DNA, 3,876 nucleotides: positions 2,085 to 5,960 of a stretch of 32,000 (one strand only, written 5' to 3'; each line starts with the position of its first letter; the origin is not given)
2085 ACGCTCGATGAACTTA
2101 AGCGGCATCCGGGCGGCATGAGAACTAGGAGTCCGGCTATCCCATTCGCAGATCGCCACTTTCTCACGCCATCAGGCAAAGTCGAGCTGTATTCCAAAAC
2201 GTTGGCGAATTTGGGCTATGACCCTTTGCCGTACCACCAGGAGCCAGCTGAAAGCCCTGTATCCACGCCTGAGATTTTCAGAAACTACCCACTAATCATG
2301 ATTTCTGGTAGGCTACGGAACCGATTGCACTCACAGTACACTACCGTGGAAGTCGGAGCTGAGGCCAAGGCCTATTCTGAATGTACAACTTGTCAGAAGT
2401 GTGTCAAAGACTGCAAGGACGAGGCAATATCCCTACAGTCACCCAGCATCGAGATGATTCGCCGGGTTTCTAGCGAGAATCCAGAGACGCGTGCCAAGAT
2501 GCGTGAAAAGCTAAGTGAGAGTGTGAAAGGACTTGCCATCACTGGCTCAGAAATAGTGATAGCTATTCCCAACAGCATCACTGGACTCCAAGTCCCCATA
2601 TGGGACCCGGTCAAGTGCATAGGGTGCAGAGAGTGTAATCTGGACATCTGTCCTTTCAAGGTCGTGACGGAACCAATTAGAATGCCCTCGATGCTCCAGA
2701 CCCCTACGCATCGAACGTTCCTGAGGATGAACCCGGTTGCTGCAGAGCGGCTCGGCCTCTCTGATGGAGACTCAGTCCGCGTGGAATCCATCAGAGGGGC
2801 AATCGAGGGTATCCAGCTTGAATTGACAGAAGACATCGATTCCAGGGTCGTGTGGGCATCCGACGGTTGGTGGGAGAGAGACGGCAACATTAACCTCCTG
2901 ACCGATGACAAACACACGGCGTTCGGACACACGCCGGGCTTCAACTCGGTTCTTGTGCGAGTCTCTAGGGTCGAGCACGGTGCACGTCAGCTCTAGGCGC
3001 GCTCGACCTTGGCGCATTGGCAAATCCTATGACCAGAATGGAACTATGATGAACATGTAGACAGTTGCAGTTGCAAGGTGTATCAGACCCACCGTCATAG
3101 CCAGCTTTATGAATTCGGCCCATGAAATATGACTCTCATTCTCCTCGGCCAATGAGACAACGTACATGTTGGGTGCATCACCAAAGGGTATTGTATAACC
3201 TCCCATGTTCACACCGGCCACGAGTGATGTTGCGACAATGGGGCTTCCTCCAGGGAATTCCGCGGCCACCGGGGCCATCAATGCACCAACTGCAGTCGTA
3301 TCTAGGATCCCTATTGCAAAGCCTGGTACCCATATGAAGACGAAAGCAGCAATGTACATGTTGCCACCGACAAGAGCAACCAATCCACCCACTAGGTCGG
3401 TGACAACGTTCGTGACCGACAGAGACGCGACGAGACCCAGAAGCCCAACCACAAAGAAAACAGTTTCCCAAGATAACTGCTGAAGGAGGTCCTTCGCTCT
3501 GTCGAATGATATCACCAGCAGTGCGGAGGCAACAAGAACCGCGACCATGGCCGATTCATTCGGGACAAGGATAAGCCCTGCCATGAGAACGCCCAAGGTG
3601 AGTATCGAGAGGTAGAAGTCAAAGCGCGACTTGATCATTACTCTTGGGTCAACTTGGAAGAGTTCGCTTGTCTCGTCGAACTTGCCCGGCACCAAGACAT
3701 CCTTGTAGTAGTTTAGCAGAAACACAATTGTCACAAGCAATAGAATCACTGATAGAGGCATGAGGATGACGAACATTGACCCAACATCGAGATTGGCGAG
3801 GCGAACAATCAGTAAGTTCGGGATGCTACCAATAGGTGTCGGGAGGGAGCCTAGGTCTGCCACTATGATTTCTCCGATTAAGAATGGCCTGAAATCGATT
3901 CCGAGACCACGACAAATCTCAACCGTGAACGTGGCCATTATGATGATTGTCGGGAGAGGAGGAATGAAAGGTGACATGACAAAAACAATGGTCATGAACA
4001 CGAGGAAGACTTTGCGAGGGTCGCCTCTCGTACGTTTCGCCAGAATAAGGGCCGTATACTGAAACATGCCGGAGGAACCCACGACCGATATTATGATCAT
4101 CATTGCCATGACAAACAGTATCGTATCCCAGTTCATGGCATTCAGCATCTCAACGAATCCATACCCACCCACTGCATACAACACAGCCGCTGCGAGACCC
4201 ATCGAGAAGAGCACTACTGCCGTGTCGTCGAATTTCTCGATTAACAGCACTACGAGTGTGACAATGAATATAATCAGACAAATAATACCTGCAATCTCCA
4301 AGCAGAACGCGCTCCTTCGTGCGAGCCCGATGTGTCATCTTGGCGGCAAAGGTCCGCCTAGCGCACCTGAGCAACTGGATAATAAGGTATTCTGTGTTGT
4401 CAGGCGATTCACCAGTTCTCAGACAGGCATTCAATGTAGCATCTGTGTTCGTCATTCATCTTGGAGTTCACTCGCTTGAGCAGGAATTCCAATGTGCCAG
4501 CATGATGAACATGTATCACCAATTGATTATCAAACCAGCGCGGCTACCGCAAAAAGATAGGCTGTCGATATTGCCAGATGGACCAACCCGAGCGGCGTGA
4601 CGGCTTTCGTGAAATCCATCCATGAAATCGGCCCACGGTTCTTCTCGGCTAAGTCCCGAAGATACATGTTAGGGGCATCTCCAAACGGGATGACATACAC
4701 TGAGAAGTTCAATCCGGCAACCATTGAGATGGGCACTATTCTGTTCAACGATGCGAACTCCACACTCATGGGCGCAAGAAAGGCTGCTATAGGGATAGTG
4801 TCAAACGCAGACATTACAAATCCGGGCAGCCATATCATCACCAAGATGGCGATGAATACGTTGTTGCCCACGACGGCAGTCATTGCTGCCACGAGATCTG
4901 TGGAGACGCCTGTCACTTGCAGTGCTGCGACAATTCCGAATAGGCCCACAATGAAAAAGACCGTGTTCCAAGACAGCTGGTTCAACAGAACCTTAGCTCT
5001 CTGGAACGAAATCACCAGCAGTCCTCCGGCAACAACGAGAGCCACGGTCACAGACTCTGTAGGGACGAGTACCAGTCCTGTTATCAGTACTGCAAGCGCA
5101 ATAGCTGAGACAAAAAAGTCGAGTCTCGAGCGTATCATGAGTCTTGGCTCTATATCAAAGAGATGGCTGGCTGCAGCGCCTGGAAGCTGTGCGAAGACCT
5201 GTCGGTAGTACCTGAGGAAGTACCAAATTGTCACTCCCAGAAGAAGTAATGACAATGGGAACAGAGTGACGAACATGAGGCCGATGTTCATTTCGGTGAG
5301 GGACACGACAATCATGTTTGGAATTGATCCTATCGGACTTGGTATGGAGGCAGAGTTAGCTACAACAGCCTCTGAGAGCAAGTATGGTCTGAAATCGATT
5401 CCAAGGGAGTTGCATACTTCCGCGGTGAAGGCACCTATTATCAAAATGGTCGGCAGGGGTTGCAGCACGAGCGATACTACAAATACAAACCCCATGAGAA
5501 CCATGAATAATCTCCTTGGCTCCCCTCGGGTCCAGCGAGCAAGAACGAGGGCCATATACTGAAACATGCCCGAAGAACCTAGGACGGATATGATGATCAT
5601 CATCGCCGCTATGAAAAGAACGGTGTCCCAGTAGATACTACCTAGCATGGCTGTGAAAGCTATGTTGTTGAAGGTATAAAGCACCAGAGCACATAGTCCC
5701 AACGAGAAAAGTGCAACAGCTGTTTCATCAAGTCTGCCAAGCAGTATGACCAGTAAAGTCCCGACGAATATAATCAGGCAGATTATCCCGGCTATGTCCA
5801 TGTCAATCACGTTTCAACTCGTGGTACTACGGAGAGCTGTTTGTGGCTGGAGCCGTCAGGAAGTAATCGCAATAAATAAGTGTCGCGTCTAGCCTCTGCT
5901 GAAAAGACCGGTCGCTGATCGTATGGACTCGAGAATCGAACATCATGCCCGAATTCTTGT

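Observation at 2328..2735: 2x[4Fe-4S] ferredoxin inserted inside domain IV of a Mo/W-bisPGD enzyme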

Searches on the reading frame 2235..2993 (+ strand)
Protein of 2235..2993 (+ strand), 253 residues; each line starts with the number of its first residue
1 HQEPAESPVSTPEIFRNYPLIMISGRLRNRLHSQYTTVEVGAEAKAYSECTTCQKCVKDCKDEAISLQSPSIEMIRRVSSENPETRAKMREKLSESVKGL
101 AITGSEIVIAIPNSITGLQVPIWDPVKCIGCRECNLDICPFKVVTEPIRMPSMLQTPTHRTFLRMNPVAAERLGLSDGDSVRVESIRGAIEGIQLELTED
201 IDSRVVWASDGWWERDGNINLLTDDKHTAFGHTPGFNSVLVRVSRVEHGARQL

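Call 26: search_protein_representatives(alignment_id=A2)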
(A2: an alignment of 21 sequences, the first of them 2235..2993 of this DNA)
Query: 21 sequences, 253 profile positions. Proteins with E-value up to 0.001 (for the whole library): 677; up to 1e-10: 90; up to 1e-30: 8. The best 150 are listed.
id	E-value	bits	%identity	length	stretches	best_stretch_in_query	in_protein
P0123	9.8e-126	434.7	-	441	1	1-251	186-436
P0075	4.8e-119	412.8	-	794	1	1-251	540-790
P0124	5.8e-114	396.1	-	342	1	1-251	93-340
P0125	5.2e-77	275.1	-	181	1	74-246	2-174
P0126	8.6e-68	244.8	-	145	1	110-252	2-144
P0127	3.4e-45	170.8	-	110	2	164-251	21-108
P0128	1.1e-42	162.5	-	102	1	155-251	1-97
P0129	2.1e-34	135.5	-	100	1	172-252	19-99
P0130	2.9e-27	112.1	-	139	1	183-251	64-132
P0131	1.3e-21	93.6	-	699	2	165-250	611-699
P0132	4.9e-18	81.8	-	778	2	170-251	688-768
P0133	1.7e-17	80.0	-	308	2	1-44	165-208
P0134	3.6e-17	79.0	-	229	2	1-41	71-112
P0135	1.2e-15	74.0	-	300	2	168-251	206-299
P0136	1.2e-15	74.0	-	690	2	165-252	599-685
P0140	2.9e-15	72.7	-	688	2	167-250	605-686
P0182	1.6e-11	60.5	-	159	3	53-122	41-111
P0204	6.2e-11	58.6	-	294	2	58-147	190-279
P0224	2.4e-10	56.6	-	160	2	53-153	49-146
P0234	5.1e-10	55.6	-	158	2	46-152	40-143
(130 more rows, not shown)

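Call 29: search_protein_families(library=pfam, proteins=[P0182, P0204, P0224, P0234, P0131, P0132], max_evalue=0.01)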
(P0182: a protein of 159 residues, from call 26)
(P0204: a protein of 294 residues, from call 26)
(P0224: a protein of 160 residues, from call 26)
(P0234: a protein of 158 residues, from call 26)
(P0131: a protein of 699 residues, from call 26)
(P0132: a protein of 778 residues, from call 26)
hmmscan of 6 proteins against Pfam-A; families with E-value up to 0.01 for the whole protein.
P0182 (159 aa): 15 families
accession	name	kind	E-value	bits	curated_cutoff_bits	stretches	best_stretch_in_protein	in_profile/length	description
PF00037.32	Fer4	-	6.2e-14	51.6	21.1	2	37-58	2-23/24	4Fe-4S binding domain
PF12838.12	Fer4_7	-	5.7e-12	46.4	27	2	121-142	1-22/52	4Fe-4S dicluster domain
PF13187.11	Fer4_9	-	6.8e-12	45.7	27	2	33-57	34-51/52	4Fe-4S dicluster domain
PF12837.12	Fer4_6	-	1.4e-10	41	25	2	36-58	2-24/24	4Fe-4S binding domain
PF13484.11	Fer4_16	-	1.9e-10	41.8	30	2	121-148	1-29/66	4Fe-4S double cluster binding domain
PF13237.11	Fer4_10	-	3.7e-09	36.8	25.5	2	39-133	5-53/53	4Fe-4S dicluster domain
PF14697.11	Fer4_21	-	5.2e-09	36.5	35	2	119-138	38-58/59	4Fe-4S dicluster domain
PF13183.11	Fer4_8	-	4.1e-08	34.1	27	1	117-135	49-67/68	4Fe-4S dicluster domain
PF12797.12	Fer4_2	-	3.2e-06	27.2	24.5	1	115-134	3-22/22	4Fe-4S binding domain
PF13534.11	Fer4_17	-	4.8e-06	27.5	22.2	0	118-135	42-59/61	4Fe-4S dicluster domain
PF12800.12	Fer4_4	-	1.5e-05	25.3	24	1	120-134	2-16/17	4Fe-4S binding domain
PF25160.1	LdpA_Fe-S-bd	-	2e-05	24.7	27.6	0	119-138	25-44/49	LdpA Fe-S cluster-binding domain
PF12798.12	Fer4_3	-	5.1e-05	24.2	27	0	43-57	1-15/15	4Fe-4S binding domain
PF13746.11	Fer4_18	-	0.00028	21.5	27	0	120-134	59-73/114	4Fe-4S dicluster domain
PF13459.11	Fer4_15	-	0.0011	20.1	22.4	0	120-146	6-19/66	4Fe-4S single cluster domain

P0204 (294 aa): 15 families
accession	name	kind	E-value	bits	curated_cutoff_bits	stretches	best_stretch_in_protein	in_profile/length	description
PF02662.21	FlpD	-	3.2e-50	169.7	22.3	1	8-130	1-123/123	Methyl-viologen-reducing hydrogenase, delta subunit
PF12838.12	Fer4_7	-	8.1e-11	42.7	27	2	186-277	1-49/52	4Fe-4S dicluster domain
PF00037.32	Fer4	-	6e-09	35.8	21.1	1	180-203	1-24/24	4Fe-4S binding domain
PF12837.12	Fer4_6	-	1.5e-08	34.6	25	1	180-202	2-24/24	4Fe-4S binding domain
PF13187.11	Fer4_9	-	5.1e-07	30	27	2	186-279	1-50/52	4Fe-4S dicluster domain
PF13237.11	Fer4_10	-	1.5e-06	28.4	25.5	1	180-206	2-22/53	4Fe-4S dicluster domain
PF12797.12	Fer4_2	-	1.1e-05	25.5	24.5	1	180-199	3-22/22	4Fe-4S binding domain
PF13484.11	Fer4_16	-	1.4e-05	26.2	30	1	186-229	1-45/66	4Fe-4S double cluster binding domain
PF14697.11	Fer4_21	-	5.9e-05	23.6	35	1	182-203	36-58/59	4Fe-4S dicluster domain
PF13183.11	Fer4_8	-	0.0001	23.2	27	1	185-277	3-65/68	4Fe-4S dicluster domain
PF13534.11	Fer4_17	-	0.0018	19.2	22.2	0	185-200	44-59/61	4Fe-4S dicluster domain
PF17179.9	Fer4_22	-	0.0021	19.3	27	0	181-200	75-94/95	4Fe-4S dicluster domain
PF25160.1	LdpA_Fe-S-bd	-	0.004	17.3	27.6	1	184-205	25-46/49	LdpA Fe-S cluster-binding domain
PF12800.12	Fer4_4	-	0.0049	17.6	24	1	184-199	1-16/17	4Fe-4S binding domain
PF13459.11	Fer4_15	-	0.007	17.5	22.4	0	180-225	1-44/66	4Fe-4S single cluster domain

P0224 (160 aa): 11 families
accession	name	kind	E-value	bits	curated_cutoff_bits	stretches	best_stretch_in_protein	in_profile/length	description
PF12838.12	Fer4_7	-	1.4e-09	38.7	27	2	109-141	26-52/52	4Fe-4S dicluster domain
PF00037.32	Fer4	-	9e-09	35.2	21.1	2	121-142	2-23/24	4Fe-4S binding domain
PF13187.11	Fer4_9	-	2.3e-08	34.3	27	2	44-63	34-49/52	4Fe-4S dicluster domain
PF12837.12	Fer4_6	-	1.2e-07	31.7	25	1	120-142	2-24/24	4Fe-4S binding domain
PF12797.12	Fer4_2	-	5e-07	29.7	24.5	1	46-61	5-20/22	4Fe-4S binding domain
PF13183.11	Fer4_8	-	1.2e-06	29.4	27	1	47-141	1-68/68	4Fe-4S dicluster domain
PF13484.11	Fer4_16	-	1.7e-06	29.1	30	0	126-155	1-31/66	4Fe-4S double cluster binding domain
PF14697.11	Fer4_21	-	6.1e-06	26.7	35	1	47-65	4-22/59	4Fe-4S dicluster domain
PF13534.11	Fer4_17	-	9.7e-06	26.5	22.2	0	45-62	40-57/61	4Fe-4S dicluster domain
PF13237.11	Fer4_10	-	3.2e-05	24.2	25.5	1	46-137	4-52/53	4Fe-4S dicluster domain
PF22117.2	Fer4_Nqo3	-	0.0048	17.5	27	0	43-65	3-25/67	NADH-quinone oxidoreductase subunit 3, ferredoxin-like domain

P0234 (158 aa): 11 families
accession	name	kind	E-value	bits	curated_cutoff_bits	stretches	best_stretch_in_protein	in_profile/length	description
PF00037.32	Fer4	-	2.7e-12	46.4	21.1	2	43-65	2-24/24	4Fe-4S binding domain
PF12838.12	Fer4_7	-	7.9e-10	39.5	27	2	48-139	1-52/52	4Fe-4S dicluster domain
PF13187.11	Fer4_9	-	1e-08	35.5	27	2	41-64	29-52/52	4Fe-4S dicluster domain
PF14697.11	Fer4_21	-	4.9e-08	33.4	35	2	45-65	4-24/59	4Fe-4S dicluster domain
PF13237.11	Fer4_10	-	8e-08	32.5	25.5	2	42-66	2-28/53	4Fe-4S dicluster domain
PF12837.12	Fer4_6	-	1.3e-06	28.5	25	2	42-64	2-24/24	4Fe-4S binding domain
PF13484.11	Fer4_16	-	8.1e-06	27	30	0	124-151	1-29/66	4Fe-4S double cluster binding domain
PF13183.11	Fer4_8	-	8e-05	23.5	27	1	46-136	2-65/68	4Fe-4S dicluster domain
PF12797.12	Fer4_2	-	0.00019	21.7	24.5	1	42-59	3-20/22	4Fe-4S binding domain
PF13534.11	Fer4_17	-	0.0015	19.5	22.2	0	44-61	41-58/61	4Fe-4S dicluster domain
PF03892.19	NapB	-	0.0064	17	25.1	0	27-64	46-82/127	Nitrate reductase cytochrome c-type subunit (NapB)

P0131 (699 aa): 3 families
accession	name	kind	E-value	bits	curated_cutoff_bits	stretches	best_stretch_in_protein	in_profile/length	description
PF00384.28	Molybdopterin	-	8.8e-50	170.1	24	1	81-487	1-353/353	Molybdopterin oxidoreductase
PF01568.27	Molydop_binding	-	6.9e-23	81.2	26.8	1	584-691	1-107/110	Molydopterin dinucleotide binding domain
PF04879.21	Molybdop_Fe4S4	-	1.6e-12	47.6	22.7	1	25-75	3-52/55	Molybdopterin oxidoreductase Fe4S4 domain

P0132 (778 aa): 3 families
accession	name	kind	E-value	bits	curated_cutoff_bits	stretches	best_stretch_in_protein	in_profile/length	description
PF00384.28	Molybdopterin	-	6.4e-50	170.6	24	1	59-553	1-352/353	Molybdopterin oxidoreductase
PF01568.27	Molydop_binding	-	4.9e-25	88.1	26.8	1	657-761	1-109/110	Molydopterin dinucleotide binding domain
PF04879.21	Molybdop_Fe4S4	-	6.8e-05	23.2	22.7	1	4-56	2-55/55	Molybdopterin oxidoreductase Fe4S4 domain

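Call 76: search_protein_families(library=ncbifam, proteins=[P0182, P0234, P0204], max_evalue=0.00001)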
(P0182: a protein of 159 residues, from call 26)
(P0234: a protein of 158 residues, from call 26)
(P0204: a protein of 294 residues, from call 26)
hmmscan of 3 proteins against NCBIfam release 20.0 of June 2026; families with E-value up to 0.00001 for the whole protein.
P0182 (159 aa): 38 families (the best 25 are shown)
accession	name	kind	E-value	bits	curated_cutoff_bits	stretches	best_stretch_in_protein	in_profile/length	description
NF004540.0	PRK05888.2-1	equivalog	7.6e-16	58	215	2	13-58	18-61/139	NADH-quinone oxidoreductase subunit NuoI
NF004541.0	PRK05888.2-2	equivalog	4.4e-13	49.4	217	1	80-139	22-80/168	NADH-quinone oxidoreductase subunit NuoI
TIGR01971.1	NuoI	subfamily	1.7e-12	47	113.05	0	92-142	12-64/121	NADH-quinone oxidoreductase, chain I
NF006221.0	PRK08348.1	subfamily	2.4e-12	46.7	124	1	21-145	26-100/136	NADH-plastoquinone oxidoreductase subunit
NF004543.0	PRK05888.2-5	equivalog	3.6e-12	46.2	243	0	87-138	28-77/217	NADH-quinone oxidoreductase subunit NuoI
TIGR00402.1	napF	equivalog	6.4e-12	45.6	102.2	0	29-59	55-85/149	ferredoxin-type protein NapF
NF009053.0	PRK12387.1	subfamily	1.2e-09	38.2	204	0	116-152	69-104/180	formate hydrogenlyase complex iron-sulfur subunit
NF007013.0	PRK09477.1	equivalog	3.1e-09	36.3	234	0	99-141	237-278/286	quinol dehydrogenase ferredoxin subunit NapH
TIGR04041.1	activase_YjjW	hypoth_equivalog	3.6e-09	36.5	250.2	0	34-69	63-98/276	YjjW family glycine radical enzyme activase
NF004537.0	PRK05888.1-3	equivalog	5e-09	36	163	0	120-147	113-140/204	NADH-quinone oxidoreductase subunit NuoI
NF040864.1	HgcB_ferredoxin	equivalog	8.6e-09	35.1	99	0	31-59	4-32/93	mercury methylation ferredoxin HgcB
NF045874.1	Vhu_polyferre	exception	9.9e-09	34.4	600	0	112-141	321-350/381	F420-non-reducing hydrogenase associated-polyferredoxin VhuB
NF042909.1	FMH_DH_FwdF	exception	1.2e-08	34.4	375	0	99-139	238-276/336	tungsten-dependent formylmethanofuran dehydrogenase subunit FwdF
NF005504.0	PRK07118.1-3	equivalog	1.5e-08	34.4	437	0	40-64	247-271/293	Fe-S cluster domain-containing protein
TIGR01944.1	rnfB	subfamily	1.6e-08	34.3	68.7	0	120-142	143-165/190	RnfABCDGE type electron transport complex subunit B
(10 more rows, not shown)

P0234 (158 aa): 28 families (the best 25 are shown)
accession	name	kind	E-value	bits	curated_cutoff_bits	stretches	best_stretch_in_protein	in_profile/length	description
NF006221.0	PRK08348.1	subfamily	2e-11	43.7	124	1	27-69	26-66/136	NADH-plastoquinone oxidoreductase subunit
NF004540.0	PRK05888.2-1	equivalog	2.2e-11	43.5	215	1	95-141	18-62/139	NADH-quinone oxidoreductase subunit NuoI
TIGR01971.1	NuoI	subfamily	8.5e-11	41.5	113.05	0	45-75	79-109/121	NADH-quinone oxidoreductase, chain I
NF009053.0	PRK12387.1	subfamily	1.3e-10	41.4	204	0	24-67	17-58/180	formate hydrogenlyase complex iron-sulfur subunit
NF006076.0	PRK08222.1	equivalog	7.8e-10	38.8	270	0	98-141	15-56/181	hydrogenase 4 subunit H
NF042909.1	FMH_DH_FwdF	exception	1e-09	38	375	0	22-69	235-279/336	tungsten-dependent formylmethanofuran dehydrogenase subunit FwdF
NF045480.1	FdxA_Actino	equivalog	2e-09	37.7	125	0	45-70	36-61/107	ferredoxin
NF004546.0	PRK05888.3-3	equivalog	2.5e-09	36.8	260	0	19-67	38-84/196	NADH-quinone oxidoreductase subunit NuoI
NF040612.1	F420_dehyd_FpoI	exception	1.9e-08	34.2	180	0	23-68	20-63/135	F420H2 dehydrogenase subunit FpoI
NF040864.1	HgcB_ferredoxin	equivalog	4.1e-08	33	99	0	39-64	6-61/93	mercury methylation ferredoxin HgcB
NF004541.0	PRK05888.2-2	equivalog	6.5e-08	32.6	217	0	96-141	36-79/168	NADH-quinone oxidoreductase subunit NuoI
TIGR02512.1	FeFe_hydrog_A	subfamily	7.1e-08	31.7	405.95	0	42-66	2-26/375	[FeFe] hydrogenase, group A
TIGR04105.1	FeFe_hydrog_B1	subfamily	8.1e-08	31.3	450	0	45-65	140-160/462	monomeric [FeFe] hydrogenase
TIGR00402.1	napF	equivalog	1.1e-07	31.9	102.2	0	31-66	51-86/149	ferredoxin-type protein NapF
NF010590.0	PRK13984.1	equivalog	1.1e-07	30.5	946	0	33-74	38-77/611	putative oxidoreductase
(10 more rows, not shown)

P0204 (294 aa): 26 families (the best 25 are shown)
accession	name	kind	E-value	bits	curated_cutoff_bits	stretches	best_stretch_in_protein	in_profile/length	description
NF045873.1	F420_non_VhuD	exception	1.7e-55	186.7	215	1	5-132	1-128/132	F420-non-reducing hydrogenase iron-sulfur subunit VhuD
NF040770.1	hetero_SS_HdrA2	exception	7.1e-47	160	1100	1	5-132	647-774/777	CoB-CoM heterodisulfide reductase HdrA2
NF041891.1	hdrA_Methbact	equivalog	2.2e-17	62.6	1300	1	5-125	643-754/762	ferredoxin:CoB-CoM heterodisulfide reductase subunit HdrA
NF041778.1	hetero_SS_HdrA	equivalog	4.7e-12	44.6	1400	1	7-64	655-712/771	ferredoxin:CoB-CoM heterodisulfide reductase subunit HdrA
NF006221.0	PRK08348.1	subfamily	1.7e-11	44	124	1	160-207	19-66/136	NADH-plastoquinone oxidoreductase subunit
NF004540.0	PRK05888.2-1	equivalog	1.8e-11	43.7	215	0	157-203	18-62/139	NADH-quinone oxidoreductase subunit NuoI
NF009053.0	PRK12387.1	subfamily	9.2e-10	38.6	204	1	180-221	68-109/180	formate hydrogenlyase complex iron-sulfur subunit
TIGR01971.1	NuoI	subfamily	1.3e-09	37.7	113.05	1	160-208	15-104/121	NADH-quinone oxidoreductase, chain I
NF040612.1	F420_dehyd_FpoI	exception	7.1e-09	35.6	180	0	157-204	16-61/135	F420H2 dehydrogenase subunit FpoI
TIGR00402.1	napF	equivalog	1.7e-08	34.5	102.2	0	176-209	58-91/149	ferredoxin-type protein NapF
TIGR02700.1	flavo_MJ0208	hypoth_equivalog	4.9e-08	32.5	251.35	0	178-210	170-202/234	dihydromethanopterin reductase (acceptor)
NF006076.0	PRK08222.1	equivalog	9.3e-08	32.1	270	0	186-217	74-105/181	hydrogenase 4 subunit H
NF004541.0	PRK05888.2-2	equivalog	1.2e-07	31.7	217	0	158-203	36-79/168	NADH-quinone oxidoreductase subunit NuoI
NF042909.1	FMH_DH_FwdF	exception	1.3e-07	31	375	1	179-283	93-197/336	tungsten-dependent formylmethanofuran dehydrogenase subunit FwdF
NF004543.0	PRK05888.2-5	equivalog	1.4e-07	31.2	243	0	147-204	23-78/217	NADH-quinone oxidoreductase subunit NuoI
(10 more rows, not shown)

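Call 89: list_cluster_members(proteins=[P0131, P0136, P0140, P0132, P0182, P0224, P0234, P0204])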
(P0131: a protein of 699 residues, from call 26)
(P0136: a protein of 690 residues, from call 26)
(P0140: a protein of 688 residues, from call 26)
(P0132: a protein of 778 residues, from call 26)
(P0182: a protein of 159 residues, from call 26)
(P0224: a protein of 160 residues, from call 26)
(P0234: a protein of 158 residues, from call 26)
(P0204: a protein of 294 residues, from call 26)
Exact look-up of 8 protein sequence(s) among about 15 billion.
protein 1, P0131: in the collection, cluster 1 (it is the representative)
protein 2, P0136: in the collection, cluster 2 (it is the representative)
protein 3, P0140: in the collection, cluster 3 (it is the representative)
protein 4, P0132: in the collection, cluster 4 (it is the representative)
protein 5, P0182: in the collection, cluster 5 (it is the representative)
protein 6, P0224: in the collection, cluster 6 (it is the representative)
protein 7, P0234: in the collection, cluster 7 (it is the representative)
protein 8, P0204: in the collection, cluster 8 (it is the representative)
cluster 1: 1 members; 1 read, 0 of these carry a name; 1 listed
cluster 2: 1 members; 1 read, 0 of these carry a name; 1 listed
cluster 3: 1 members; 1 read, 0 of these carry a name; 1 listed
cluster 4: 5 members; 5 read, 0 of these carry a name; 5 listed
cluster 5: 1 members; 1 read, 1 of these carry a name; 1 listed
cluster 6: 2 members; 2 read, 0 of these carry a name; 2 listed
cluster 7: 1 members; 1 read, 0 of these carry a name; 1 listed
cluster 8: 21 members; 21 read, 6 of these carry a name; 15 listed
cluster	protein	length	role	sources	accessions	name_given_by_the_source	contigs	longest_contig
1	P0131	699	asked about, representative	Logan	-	-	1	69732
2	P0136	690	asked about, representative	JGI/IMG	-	-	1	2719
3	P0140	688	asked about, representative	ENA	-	-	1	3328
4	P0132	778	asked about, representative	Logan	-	-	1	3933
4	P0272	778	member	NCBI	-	-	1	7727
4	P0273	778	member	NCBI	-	-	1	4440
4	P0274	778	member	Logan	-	-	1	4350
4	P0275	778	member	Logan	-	-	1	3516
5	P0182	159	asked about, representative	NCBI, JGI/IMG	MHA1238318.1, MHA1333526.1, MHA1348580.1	MAG: ATP-binding protein [Candidatus Odinarchaeia archaeon]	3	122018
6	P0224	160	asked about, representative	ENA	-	-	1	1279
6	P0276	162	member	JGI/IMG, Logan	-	-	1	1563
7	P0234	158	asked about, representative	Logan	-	-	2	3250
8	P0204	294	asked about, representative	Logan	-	-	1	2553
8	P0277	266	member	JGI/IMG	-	coenzyme F420-reducing hydrogenase delta subunit/ferredoxin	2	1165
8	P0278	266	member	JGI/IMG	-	coenzyme F420-reducing hydrogenase delta subunit/ferredoxin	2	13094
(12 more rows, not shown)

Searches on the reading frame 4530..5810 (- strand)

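Call 9: search_protein_families(library=pfam, proteins=[window:4530-5810:-], max_evalue=0.001)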
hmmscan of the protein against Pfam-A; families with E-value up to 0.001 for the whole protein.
window:4530-5810:- (426 aa): 1 family
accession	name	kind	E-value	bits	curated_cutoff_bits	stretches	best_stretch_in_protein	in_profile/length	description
PF03600.22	CitMHS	-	7.3e-44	150.7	31.9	1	20-357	2-322/336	Citrate transporter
